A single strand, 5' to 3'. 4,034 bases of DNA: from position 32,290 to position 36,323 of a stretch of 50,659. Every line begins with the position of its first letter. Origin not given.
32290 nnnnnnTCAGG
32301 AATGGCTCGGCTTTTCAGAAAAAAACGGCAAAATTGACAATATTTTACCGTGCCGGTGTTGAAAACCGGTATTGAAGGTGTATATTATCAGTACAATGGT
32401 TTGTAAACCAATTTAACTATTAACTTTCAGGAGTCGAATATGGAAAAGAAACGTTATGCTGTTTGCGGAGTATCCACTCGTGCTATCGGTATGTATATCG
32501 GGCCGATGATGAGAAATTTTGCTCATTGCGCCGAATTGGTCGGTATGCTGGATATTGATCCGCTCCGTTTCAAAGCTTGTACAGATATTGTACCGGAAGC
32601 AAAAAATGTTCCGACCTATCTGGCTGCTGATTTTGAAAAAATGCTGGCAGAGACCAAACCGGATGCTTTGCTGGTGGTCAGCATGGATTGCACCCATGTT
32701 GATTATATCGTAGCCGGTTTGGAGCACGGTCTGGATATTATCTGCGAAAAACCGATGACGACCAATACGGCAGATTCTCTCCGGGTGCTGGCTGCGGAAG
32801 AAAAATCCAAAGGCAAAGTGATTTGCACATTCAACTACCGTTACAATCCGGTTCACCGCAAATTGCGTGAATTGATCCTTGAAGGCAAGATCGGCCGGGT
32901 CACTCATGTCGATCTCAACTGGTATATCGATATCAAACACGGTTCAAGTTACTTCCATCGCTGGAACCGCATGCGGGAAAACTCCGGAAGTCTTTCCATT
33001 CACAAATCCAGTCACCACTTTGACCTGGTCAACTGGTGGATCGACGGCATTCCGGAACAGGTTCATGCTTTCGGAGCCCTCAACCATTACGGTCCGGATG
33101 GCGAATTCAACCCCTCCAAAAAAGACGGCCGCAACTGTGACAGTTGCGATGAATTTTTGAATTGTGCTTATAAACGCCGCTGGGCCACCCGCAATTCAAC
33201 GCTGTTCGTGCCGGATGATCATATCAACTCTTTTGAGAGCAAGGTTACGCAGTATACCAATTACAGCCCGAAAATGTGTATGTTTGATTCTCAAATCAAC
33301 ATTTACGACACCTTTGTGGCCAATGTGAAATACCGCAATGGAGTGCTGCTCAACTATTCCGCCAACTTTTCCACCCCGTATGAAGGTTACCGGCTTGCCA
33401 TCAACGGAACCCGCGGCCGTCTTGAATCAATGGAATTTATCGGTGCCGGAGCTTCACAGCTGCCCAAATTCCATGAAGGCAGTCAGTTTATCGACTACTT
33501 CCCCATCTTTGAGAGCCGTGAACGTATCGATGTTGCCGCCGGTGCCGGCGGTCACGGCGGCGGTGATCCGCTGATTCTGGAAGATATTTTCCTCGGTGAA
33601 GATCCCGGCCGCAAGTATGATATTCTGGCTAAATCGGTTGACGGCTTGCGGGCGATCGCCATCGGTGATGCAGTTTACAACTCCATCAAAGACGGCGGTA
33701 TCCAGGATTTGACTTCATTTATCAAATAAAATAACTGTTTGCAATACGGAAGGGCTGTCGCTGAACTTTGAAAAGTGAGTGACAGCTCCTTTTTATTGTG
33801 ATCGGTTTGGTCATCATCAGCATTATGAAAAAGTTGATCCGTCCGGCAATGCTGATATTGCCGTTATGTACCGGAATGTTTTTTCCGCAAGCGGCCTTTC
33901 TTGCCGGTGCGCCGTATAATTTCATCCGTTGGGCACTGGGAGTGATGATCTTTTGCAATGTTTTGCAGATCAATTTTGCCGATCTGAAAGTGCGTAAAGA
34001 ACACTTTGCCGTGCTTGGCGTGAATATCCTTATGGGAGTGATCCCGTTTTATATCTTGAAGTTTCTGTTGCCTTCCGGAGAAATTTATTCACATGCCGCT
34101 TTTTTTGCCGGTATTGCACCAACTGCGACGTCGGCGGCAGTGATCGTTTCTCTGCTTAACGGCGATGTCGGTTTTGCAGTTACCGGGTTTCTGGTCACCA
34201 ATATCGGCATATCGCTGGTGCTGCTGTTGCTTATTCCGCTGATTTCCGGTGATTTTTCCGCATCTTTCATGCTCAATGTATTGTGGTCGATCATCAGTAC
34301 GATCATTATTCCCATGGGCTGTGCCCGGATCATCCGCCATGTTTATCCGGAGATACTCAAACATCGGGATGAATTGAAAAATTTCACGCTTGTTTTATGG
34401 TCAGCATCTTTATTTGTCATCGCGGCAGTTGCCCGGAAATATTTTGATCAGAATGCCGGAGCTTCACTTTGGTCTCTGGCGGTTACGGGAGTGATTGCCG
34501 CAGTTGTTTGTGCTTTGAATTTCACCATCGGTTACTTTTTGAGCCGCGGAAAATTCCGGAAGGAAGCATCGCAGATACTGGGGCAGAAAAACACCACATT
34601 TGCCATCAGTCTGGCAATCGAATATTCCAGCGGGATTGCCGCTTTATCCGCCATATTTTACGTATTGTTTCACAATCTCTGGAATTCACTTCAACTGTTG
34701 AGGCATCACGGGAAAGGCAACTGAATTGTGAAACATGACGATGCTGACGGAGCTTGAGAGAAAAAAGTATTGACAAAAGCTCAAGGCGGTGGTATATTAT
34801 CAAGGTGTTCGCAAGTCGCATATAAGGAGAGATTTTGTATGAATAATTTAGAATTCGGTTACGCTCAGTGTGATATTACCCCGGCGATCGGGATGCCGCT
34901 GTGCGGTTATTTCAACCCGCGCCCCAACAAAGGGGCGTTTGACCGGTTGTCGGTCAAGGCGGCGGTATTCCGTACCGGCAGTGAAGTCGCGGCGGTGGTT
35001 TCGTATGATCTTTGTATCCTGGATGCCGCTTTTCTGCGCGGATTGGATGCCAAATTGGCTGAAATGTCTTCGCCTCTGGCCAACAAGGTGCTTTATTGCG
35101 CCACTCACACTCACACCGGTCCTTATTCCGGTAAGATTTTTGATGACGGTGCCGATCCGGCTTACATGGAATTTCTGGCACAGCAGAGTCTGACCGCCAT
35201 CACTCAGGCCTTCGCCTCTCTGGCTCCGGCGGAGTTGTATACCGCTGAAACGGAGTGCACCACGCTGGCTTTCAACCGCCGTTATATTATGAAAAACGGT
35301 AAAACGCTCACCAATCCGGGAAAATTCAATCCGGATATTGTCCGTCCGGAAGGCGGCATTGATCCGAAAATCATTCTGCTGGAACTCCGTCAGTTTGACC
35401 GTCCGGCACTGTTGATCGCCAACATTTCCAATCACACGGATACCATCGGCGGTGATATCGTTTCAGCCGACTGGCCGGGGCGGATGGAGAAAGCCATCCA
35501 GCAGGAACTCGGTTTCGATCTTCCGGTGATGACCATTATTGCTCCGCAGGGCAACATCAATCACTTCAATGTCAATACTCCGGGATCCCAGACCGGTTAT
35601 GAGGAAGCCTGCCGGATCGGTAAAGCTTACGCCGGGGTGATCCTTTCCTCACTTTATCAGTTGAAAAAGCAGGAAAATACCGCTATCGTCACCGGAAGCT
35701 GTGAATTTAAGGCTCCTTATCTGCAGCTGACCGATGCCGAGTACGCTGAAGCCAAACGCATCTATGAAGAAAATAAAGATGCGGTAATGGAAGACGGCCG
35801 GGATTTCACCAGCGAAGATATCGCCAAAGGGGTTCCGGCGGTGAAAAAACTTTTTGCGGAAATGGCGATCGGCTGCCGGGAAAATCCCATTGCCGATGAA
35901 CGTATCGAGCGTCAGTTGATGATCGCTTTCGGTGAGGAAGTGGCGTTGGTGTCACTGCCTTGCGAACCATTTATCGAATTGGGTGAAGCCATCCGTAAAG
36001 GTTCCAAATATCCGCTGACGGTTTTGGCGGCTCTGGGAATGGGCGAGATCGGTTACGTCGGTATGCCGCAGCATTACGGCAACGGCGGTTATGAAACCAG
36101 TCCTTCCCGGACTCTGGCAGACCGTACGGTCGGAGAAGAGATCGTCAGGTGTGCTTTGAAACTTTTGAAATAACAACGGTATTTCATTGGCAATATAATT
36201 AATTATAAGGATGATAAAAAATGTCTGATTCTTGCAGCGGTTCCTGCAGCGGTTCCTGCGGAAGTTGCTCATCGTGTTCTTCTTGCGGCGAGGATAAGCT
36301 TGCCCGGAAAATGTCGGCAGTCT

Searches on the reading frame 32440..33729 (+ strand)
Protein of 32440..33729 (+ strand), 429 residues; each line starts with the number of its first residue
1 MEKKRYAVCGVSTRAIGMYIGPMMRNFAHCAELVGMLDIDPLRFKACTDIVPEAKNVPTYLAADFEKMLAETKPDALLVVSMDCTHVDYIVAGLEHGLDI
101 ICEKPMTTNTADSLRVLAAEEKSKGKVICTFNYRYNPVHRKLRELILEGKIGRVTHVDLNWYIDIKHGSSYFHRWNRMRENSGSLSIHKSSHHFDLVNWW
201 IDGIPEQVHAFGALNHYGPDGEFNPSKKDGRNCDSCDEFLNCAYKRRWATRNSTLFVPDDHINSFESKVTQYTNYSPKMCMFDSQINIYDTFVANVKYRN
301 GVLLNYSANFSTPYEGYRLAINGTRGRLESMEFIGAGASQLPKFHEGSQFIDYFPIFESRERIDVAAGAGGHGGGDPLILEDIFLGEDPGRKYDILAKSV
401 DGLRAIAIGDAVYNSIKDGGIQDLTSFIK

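Call 63: search_protein_families(library=pfam, max_evalue=0.00001, proteins=[window:32440-33729:+])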
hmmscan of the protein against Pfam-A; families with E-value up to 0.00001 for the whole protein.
window:32440-33729:+ (429 aa): 3 families
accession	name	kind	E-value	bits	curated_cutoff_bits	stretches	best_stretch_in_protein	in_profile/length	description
PF02894.22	GFO_IDH_MocA_C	-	3.2e-28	99.4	22.9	1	143-419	1-213/218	Oxidoreductase family, C-terminal alpha/beta domain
PF01408.29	GFO_IDH_MocA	-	7.8e-19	69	24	1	5-128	2-117/120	Oxidoreductase family, NAD-binding Rossmann fold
PF22725.1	GFO_IDH_MocA_C3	-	8.9e-17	61.7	27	1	139-214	1-75/124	GFO/IDH/MocA C-terminal domain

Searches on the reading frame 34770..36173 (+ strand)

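Call 63: search_protein_families(library=pfam, max_evalue=0.00001, proteins=[window:34770-36173:+])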
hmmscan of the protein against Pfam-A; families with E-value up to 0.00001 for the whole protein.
window:34770-36173:+ (467 aa): 1 family
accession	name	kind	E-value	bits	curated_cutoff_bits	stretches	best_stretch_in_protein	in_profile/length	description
PF04734.18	Ceramidase_alk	-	2.7e-06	26.8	32.1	1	29-172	3-158/509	Neutral/alkaline non-lysosomal ceramidase, N-terminal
